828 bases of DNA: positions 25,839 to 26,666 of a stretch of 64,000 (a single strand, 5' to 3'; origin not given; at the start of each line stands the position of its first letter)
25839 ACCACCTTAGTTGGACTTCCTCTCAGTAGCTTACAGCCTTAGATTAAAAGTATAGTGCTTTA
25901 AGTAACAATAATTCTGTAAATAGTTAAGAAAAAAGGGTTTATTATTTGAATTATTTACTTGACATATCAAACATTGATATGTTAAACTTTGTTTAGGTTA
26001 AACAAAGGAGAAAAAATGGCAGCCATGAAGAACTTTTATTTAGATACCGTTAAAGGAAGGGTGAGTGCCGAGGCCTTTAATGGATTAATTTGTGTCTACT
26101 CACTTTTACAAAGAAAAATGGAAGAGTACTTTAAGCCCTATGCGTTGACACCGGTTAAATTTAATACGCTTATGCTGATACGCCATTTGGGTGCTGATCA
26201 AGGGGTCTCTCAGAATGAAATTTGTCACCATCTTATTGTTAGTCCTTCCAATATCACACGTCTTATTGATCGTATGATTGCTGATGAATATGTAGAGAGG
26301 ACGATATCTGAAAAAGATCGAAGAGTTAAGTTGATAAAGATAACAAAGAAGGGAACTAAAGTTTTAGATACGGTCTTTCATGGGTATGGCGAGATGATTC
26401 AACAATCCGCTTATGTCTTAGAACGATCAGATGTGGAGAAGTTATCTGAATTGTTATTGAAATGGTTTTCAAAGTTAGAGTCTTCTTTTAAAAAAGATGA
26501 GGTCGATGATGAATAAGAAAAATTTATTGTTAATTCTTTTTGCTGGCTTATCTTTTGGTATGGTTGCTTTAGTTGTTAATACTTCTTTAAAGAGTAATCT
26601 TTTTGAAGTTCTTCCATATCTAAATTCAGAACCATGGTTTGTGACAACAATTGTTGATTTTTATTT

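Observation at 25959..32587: MarR-headed operon resembling a furan / methylated-fatty-acid (UfaM-UfaD-UfaO-like) lipid-modification cluster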

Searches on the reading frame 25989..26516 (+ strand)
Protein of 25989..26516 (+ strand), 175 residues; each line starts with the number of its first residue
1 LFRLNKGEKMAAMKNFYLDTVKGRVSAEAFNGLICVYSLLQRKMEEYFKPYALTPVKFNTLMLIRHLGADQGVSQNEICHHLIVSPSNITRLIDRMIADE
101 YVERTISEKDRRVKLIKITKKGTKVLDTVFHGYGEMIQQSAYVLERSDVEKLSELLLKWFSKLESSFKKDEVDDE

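Call 3: search_protein_families(library=pfam, proteins=[window:25989-26516:+], max_evalue=0.01)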
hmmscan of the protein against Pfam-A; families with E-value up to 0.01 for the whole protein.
window:25989-26516:+ (175 aa): 6 families
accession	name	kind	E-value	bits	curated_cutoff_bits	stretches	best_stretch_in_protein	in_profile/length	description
PF12802.13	MarR_2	-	1.5e-10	41.5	27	1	55-112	5-60/61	MarR family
PF01047.28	MarR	-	2.2e-10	40.7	24.6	1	53-113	1-58/59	MarR family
PF13463.12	HTH_27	-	6.3e-09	36.4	22.2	1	59-122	4-68/68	Winged helix DNA-binding domain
PF22381.2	Staph_reg_Sar_Rot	-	3.1e-08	34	27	1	48-127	7-83/85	Transcriptional regulator SarA/Rot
PF13412.12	HTH_24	-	7.3e-06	25.9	21.9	1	61-103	6-48/48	Winged helix-turn-helix DNA-binding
PF13601.12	HTH_34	-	0.0003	21.3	27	1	62-125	4-68/80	Winged helix DNA-binding domain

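Call 7: search_protein_families(library=ncbifam, proteins=[window:26016-26516:+], max_evalue=0.001)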
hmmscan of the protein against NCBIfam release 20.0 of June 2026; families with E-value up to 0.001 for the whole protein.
window:26016-26516:+ (166 aa): 15 families
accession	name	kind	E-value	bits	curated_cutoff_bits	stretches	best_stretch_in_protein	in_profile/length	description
NF045593.1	bilirub_TF_BilQ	equivalog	1.3e-11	44.4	125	1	31-149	11-130/135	bilirubin utilization transcriptional regulator BilQ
NF050133.1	TransRegFabT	equivalog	4.2e-11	43.3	200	1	47-154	27-134/138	fatty acid biosynthesis transcriptional regulator FabT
NF008565.1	PRK11512.1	equivalog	1.3e-10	41.5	240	1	32-149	26-141/144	multiple antibiotic resistance transcriptional regulator MarR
NF002926.0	PRK03573.1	equivalog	1.4e-09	38.1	120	1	35-149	20-132/144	transcriptional regulator SlyA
NF008122.0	PRK10870.1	equivalog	1.6e-09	37.7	157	1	59-160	67-168/176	transcriptional repressor MprA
TIGR02337.1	HpaR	equivalog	2.1e-09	37.3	121.2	1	54-147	33-126/130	homoprotocatechuate degradation operon regulator HpaR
NF053777.1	Saro0803TransReg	equivalog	4.6e-09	36.1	200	1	29-149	20-137/140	Saro_0803 family transcriptional regulator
NF052638.1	TransRegOhrRVib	equivalog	1.2e-07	31.5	200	1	44-126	35-114/141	transcriptional regulator OhrR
NF038251.1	AdcR_fam_Zn_TF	equivalog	2.2e-05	24.7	175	1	48-131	38-117/143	zinc-dependent MarR family transcriptional regulator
NF010762.0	PRK14165.1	equivalog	5.1e-05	22.7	279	1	62-131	21-87/224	winged helix-turn-helix domain-containing protein/riboflavin kinase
NF053814.1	teico_TcaR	equivalog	5.6e-05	23.2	170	1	42-148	34-139/151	MarR family transcriptional regulator TcaR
NF010349.0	PRK13777.1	equivalog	8.2e-05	22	153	1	33-127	33-124/190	HTH-type transcriptional regulator Hpr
NF041230.1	BagL_FevM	exception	0.00031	20.8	230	1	44-147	38-138/145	MarR family transcriptional regulator BagL/FevM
NF047395.1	TransRegLtdR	equivalog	0.00031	20.5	250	1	64-134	66-136/166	transcriptional regulator LdtR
TIGR01889.1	Staph_reg_Sar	paralog_domain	0.00049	20.4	62.6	1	41-122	20-102/109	staphylococcal accessory regulator family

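Call 12: find_homologous_proteins(query=window:26016-26516:+, max_evalue=1e-10)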
Query window:26016-26516:+ (166 aa): 102 proteins with E <= 1e-10 among 134 candidates.
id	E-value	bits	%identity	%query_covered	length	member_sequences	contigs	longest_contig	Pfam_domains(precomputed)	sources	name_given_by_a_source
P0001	5.5e-103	359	100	100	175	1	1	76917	PF01047.29,PF13412.13,PF13463.13,PF12802.14,PF22381.3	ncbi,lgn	-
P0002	4.0e-79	282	82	94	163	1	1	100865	PF01047.29,PF13463.13,PF12802.14,PF22381.3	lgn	-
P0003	5.9e-78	278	77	96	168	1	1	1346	PF01047.29,PF13463.13,PF12802.14,PF22381.3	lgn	-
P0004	4.3e-77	275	76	95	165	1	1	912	PF01047.29,PF13412.13,PF13463.13,PF12802.14,PF22381.3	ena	-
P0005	3.9e-76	272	76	95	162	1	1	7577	PF01047.29,PF13412.13,PF12802.14,PF22381.3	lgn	-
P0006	9.7e-76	271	77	95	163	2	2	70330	PF01047.29,PF13412.13,PF22166.4,PF13463.13,PF12802.14,PF22381.3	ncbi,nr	ncbi:MAG: MarR family transcriptional regulator [Candidatus Omnitrophica bacterium]|nr:MarR family t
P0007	1.4e-74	267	75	97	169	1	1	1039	PF01047.29,PF13412.13,PF13463.13,PF12802.14,PF22381.3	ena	-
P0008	1.6e-74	267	75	95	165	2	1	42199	PF01047.29,PF13412.13,PF13463.13,PF12802.14,PF22381.3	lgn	-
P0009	2.7e-74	266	71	99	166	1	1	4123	PF01047.29,PF13412.13,PF13463.13,PF12802.14,PF22381.3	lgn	-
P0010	2.9e-74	266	77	92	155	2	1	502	PF01047.29,PF13412.13,PF13463.13,PF12802.14,PF22381.3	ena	-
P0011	4.3e-74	265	70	100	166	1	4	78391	PF01047.29,PF13412.13,PF13463.13,PF12802.14,PF22381.3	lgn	-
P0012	4.8e-74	265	76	93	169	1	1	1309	PF01047.29,PF13412.13,PF13463.13,PF12802.14,PF22381.3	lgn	-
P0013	7.9e-74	265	75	93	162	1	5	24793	PF01047.29,PF13463.13,PF12802.14,PF22381.3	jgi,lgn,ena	-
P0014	1.2e-73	264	75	93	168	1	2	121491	PF01047.29,PF13412.13,PF13463.13,PF09339.17,PF12802.14,PF22381.3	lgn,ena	-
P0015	1.5e-73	264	77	93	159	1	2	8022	PF01047.29,PF13463.13,PF12802.14,PF22381.3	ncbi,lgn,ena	-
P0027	1.2e-72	261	70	99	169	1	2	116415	PF01047.29,PF13412.13,PF13463.13,PF12802.14,PF22381.3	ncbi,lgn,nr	ncbi:MAG: MarR family transcriptional regulator [Candidatus Omnitrophica bacterium]|nr:MarR family t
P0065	3.2e-63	230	65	93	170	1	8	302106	PF01047.29,PF12802.14,PF22381.3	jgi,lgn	-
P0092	4.1e-45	171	49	94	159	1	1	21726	PF01047.29,PF13412.13,PF12802.14,PF22381.3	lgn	-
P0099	5.2e-37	145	45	92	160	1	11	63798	PF01047.29,PF12802.14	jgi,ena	-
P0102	1.4e-22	98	40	80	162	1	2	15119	PF01047.29,PF13463.13,PF12802.14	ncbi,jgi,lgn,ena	-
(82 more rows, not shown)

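Call 14: find_encoding_contigs(protein=P0002, flank=10000, max_places=2)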
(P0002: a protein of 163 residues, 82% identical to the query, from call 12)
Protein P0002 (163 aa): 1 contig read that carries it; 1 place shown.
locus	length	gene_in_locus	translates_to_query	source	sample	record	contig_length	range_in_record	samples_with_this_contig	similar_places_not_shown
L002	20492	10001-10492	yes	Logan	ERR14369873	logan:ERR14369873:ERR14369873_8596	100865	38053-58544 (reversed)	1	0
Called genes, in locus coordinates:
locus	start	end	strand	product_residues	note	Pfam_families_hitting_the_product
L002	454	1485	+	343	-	-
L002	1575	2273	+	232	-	PF00072:Response_reg, PF00486:Trans_reg_C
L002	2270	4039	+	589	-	PF16736:sCache_like, PF00672:HAMP, PF00989:PAS, PF08448:PAS_4 (weak), PF13426:PAS_9 (weak), PF00512:HisKA, PF02518:HATPase_c, PF13589:HATPase_c_3 (faint)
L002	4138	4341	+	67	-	-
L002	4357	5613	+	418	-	PF16930:Porin_5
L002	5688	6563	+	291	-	PF12849:PBP_like_2, PF13531:SBP_bac_11, PF12727:PBP_like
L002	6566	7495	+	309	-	PF00528:BPD_transp_1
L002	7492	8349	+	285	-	PF00528:BPD_transp_1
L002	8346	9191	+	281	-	PF02463:SMC_N (weak), PF00005:ABC_tran, PF13304:AAA_21 (weak)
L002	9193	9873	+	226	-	PF01895:PhoU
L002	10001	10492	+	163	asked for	PF22381:Staph_reg_Sar_Rot (weak), PF01047:MarR (weak), PF12802:MarR_2 (weak), PF13463:HTH_27 (weak)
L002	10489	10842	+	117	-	PF07343:DUF1475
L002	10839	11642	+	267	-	PF06966:DUF1295, PF02544:Steroid_dh (weak)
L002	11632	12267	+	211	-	PF04264:YceI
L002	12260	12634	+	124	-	-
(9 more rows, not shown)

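Call 15: find_encoding_contigs(protein=P0027, flank=10000, max_places=2)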
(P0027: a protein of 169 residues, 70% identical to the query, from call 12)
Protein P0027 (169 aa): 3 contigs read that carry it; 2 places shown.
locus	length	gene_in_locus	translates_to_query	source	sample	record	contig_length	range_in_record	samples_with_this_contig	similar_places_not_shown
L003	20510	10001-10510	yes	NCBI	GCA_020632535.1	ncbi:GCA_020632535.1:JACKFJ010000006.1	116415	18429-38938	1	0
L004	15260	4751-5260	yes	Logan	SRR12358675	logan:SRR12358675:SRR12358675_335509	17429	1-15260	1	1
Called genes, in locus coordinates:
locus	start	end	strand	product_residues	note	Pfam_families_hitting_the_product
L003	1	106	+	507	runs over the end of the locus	-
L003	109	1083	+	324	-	PF00515:TPR_1 (faint), PF07719:TPR_2 (faint), PF13414:TPR_11 (faint), PF13428:TPR_14 (faint), PF13431:TPR_17 (faint), PF13174:TPR_6 (faint), PF13176:TPR_7 (faint), PF13432:TPR_16 (weak), +2 more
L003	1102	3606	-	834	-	PF02516:STT3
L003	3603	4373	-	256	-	PF00089:Trypsin, PF10459:Peptidase_S46 (faint), PF13365:Trypsin_2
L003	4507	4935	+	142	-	PF02566:OsmC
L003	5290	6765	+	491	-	PF00324:AA_permease, PF13520:AA_permease_2, PF13906:AA_permease_C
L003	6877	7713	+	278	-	PF13292:DXP_synthase_N, PF00456:Transketolase_N, PF00676:E1_dh, PF09364:XFP_N, PF02775:TPP_enzyme_C (faint)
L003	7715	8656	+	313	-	PF02779:Transket_pyr, PF02780:Transketolase_C, PF22613:Transketolase_C_1 (weak)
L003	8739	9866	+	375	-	PF00923:TAL_FSA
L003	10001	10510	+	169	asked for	PF22381:Staph_reg_Sar_Rot, PF01047:MarR, PF12802:MarR_2, PF13463:HTH_27 (weak), PF13412:HTH_24 (weak)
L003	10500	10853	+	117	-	PF07343:DUF1475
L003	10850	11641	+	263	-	PF06966:DUF1295, PF02544:Steroid_dh (weak)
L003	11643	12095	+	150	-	PF03013:Pyr_excise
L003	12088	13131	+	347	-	PF02353:CMAS, PF05175:MTS, PF13489:Methyltransf_23, PF02390:Methyltransf_4, PF13847:Methyltransf_31, PF08241:Methyltransf_11, PF08242:Methyltransf_12, PF13649:Methyltransf_25, +2 more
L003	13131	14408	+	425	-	PF01266:DAO (faint), PF01593:Amino_oxidase, PF07992:Pyr_redox_2 (faint), PF13450:NAD_binding_8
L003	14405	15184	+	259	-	PF07103:DUF1365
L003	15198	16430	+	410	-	PF02353:CMAS, PF13489:Methyltransf_23, PF08241:Methyltransf_11, PF08242:Methyltransf_12, PF13649:Methyltransf_25, PF13847:Methyltransf_31 (weak)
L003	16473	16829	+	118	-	-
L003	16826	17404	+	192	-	PF04264:YceI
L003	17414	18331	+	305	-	PF01073:3Beta_HSD, PF01370:Epimerase, PF05368:NmrA, PF13460:NAD_binding_10, PF16363:GDP_Man_Dehyd (weak)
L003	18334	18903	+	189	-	PF16036:Chalcone_3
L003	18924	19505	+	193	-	-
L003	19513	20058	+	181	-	PF08212:Lipocalin_2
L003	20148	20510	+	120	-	-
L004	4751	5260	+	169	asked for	PF22381:Staph_reg_Sar_Rot, PF01047:MarR, PF12802:MarR_2, PF13463:HTH_27 (weak), PF13412:HTH_24 (weak)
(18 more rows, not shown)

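Call 16: find_encoding_contigs(protein=P0065, flank=10000, max_places=2)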
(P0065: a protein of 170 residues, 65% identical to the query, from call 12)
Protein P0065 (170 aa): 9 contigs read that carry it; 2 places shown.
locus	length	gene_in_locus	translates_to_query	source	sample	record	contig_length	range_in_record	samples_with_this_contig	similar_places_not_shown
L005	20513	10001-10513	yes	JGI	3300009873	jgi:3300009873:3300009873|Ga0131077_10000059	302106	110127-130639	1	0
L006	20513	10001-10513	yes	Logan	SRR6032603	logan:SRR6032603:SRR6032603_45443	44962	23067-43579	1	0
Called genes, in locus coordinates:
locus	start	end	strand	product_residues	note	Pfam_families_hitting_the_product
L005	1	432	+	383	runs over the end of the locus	PF00817:IMS, PF11798:IMS_HHH, PF21999:IMS_HHH_1 (weak), PF11799:IMS_C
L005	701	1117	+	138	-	PF13291:ACT_4 (faint), PF01842:ACT (weak), PF19571:ACT_8, PF22629:ACT_AHAS_ss (faint), PF01842:ACT (weak)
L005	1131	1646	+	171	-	-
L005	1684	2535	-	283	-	PF18306:LDcluster4, PF03641:Lysine_decarbox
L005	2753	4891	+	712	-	-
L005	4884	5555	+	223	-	PF12895:ANAPC3, PF00515:TPR_1 (weak), PF07719:TPR_2 (weak), PF13181:TPR_8, PF13414:TPR_11, PF13431:TPR_17, PF00515:TPR_1, PF07719:TPR_2 (weak), +6 more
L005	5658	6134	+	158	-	-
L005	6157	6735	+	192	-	-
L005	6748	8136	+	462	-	PF01145:Band_7, PF15975:Flot (weak)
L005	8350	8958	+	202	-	-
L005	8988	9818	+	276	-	PF05552:MS_channel_1st_1, PF21088:MS_channel_1st, PF00924:MS_channel_2nd, PF21082:MS_channel_3rd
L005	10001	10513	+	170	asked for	PF22381:Staph_reg_Sar_Rot (weak), PF01047:MarR, PF12802:MarR_2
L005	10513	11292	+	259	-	PF06966:DUF1295, PF02544:Steroid_dh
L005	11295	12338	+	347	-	PF02353:CMAS, PF05401:NodS (weak), PF05175:MTS, PF13489:Methyltransf_23, PF13847:Methyltransf_31, PF08241:Methyltransf_11, PF08242:Methyltransf_12, PF13649:Methyltransf_25, +1 more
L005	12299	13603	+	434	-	PF01266:DAO (faint), PF01593:Amino_oxidase, PF13450:NAD_binding_8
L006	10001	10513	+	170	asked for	PF22381:Staph_reg_Sar_Rot (weak), PF01047:MarR, PF12802:MarR_2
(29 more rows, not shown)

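Call 17: find_encoding_contigs(protein=P0099, flank=10000, max_places=2)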
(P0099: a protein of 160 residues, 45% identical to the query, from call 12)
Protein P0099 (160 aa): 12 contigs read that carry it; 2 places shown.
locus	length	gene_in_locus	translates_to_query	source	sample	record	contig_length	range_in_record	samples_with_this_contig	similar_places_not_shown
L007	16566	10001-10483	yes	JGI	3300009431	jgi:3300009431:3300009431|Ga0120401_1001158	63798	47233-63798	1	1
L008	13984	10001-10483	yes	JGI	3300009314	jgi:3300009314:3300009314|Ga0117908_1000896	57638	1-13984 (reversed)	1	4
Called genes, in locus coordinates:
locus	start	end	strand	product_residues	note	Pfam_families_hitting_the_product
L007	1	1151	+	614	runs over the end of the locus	PF05170:AsmA, PF05359:DUF748, PF13116:YhdP, PF05170:AsmA (weak)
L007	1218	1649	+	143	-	PF01161:PBP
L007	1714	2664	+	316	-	PF00682:HMGL-like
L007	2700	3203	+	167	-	-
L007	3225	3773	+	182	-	PF04306:DUF456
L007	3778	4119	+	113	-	PF07238:PilZ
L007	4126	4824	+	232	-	PF11249:DUF3047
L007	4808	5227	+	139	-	-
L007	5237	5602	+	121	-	-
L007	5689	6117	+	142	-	-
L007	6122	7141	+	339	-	PF00224:PK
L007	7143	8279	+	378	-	PF13353:Fer4_12 (weak), PF04055:Radical_SAM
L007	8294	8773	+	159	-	PF03358:FMN_red (weak), PF12682:Flavodoxin_4 (weak)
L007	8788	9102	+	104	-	PF03091:CutA1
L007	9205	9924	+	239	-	PF04480:DUF559, PF18741:MTES_1575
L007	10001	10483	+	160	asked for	PF01047:MarR, PF12802:MarR_2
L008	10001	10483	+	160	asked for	PF01047:MarR, PF12802:MarR_2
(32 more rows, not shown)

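Call 18: find_encoding_contigs(protein=P0102, flank=10000, max_places=2)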
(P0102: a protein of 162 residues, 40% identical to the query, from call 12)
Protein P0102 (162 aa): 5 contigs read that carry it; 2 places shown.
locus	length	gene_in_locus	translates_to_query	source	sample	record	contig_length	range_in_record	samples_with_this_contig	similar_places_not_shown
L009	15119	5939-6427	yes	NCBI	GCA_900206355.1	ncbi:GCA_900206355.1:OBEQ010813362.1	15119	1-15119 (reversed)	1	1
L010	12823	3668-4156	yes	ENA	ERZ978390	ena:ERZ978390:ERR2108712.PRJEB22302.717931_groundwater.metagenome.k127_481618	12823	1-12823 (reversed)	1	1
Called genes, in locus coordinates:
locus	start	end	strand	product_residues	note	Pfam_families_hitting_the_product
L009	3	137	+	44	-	?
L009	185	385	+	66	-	PF01381:HTH_3 (weak), PF13560:HTH_31 (weak)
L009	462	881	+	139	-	-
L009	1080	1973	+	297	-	PF03796:DnaB_C, PF06745:ATPase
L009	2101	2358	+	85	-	-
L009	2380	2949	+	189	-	-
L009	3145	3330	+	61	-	PF12728:HTH_17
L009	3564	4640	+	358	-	PF24624:Int_N, PF00589:Phage_integrase, PF22823:MrpR_C_cat (weak)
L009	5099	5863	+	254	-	PF00132:Hexapep, PF14602:Hexapep_2 (weak)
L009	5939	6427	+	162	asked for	PF01047:MarR, PF12802:MarR_2, PF13463:HTH_27 (faint)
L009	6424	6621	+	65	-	-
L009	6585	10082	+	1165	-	PF05977:MFS_3, PF07690:MFS_1, PF01553:Acyltransferase, PF00501:AMP-binding, PF13193:AMP-binding_C (weak)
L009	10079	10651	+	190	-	PF02544:Steroid_dh (faint), PF04140:ICMT (weak), PF04191:PEMT (weak)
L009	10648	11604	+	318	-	PF08545:ACP_syn_III (weak), PF08541:ACP_syn_III_C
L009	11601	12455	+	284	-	PF11583:AurF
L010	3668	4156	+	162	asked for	PF01047:MarR, PF12802:MarR_2, PF13463:HTH_27 (faint)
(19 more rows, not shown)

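Call 19: find_encoding_contigs(protein=P0092, flank=10000, max_places=2)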
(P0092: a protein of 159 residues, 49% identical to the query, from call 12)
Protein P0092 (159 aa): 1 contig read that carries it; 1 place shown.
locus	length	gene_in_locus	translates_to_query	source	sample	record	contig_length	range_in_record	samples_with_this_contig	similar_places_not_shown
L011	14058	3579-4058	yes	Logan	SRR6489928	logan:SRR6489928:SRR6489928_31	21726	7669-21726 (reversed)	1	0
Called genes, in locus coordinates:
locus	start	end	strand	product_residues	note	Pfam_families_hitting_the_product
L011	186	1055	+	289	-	PF00528:BPD_transp_1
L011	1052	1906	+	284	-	PF00528:BPD_transp_1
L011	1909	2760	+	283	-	PF00005:ABC_tran, PF02463:SMC_N (weak), PF13304:AAA_21 (weak)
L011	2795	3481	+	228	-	PF01895:PhoU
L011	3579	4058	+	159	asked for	PF22381:Staph_reg_Sar_Rot, PF01047:MarR, PF12802:MarR_2, PF13412:HTH_24 (weak)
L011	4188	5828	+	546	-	PF00005:ABC_tran, PF02463:SMC_N (faint), PF13304:AAA_21 (faint), PF12848:ABC_tran_Xtn, PF00005:ABC_tran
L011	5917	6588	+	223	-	-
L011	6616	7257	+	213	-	-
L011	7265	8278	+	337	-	PF01595:CNNM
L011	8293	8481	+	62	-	PF06305:LapA_dom (weak)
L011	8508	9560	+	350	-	PF01544:CorA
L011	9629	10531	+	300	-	PF00005:ABC_tran, PF13304:AAA_21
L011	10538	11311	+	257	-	PF01061:ABC2_membrane, PF12698:ABC2_membrane_3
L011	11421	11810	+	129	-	PF00072:Response_reg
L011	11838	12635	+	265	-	PF02405:MlaE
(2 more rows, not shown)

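Call 21: find_related_loci(query=A1, collection=metagenome_contigs, flank=10000)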
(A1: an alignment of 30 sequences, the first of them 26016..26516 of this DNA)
Query A1 (166 aa) in metagenome_contigs; peptide patterns used: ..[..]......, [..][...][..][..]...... (x = any residue, [..] = any of these).
54 stretches matched a pattern; 10 encode a relative of the query (tblastn E <= 1e-3); 10 distinct loci.
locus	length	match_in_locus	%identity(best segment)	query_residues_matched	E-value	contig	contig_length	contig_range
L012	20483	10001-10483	75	1-161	7e-86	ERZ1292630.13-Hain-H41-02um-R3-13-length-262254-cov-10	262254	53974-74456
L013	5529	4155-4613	77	2-154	3e-82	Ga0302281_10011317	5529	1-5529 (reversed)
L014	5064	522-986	75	4-158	6e-82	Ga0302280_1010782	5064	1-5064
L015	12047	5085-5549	73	2-156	4e-80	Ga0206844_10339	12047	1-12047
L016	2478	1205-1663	71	2-154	1e-78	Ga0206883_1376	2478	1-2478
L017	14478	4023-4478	70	5-156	8e-74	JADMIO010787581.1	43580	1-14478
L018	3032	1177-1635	71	2-154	2e-69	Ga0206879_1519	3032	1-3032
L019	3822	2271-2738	51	1-156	8e-55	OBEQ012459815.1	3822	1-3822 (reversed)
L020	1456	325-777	48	16-159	1e-44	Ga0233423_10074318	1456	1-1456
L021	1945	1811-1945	82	4-48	5e-21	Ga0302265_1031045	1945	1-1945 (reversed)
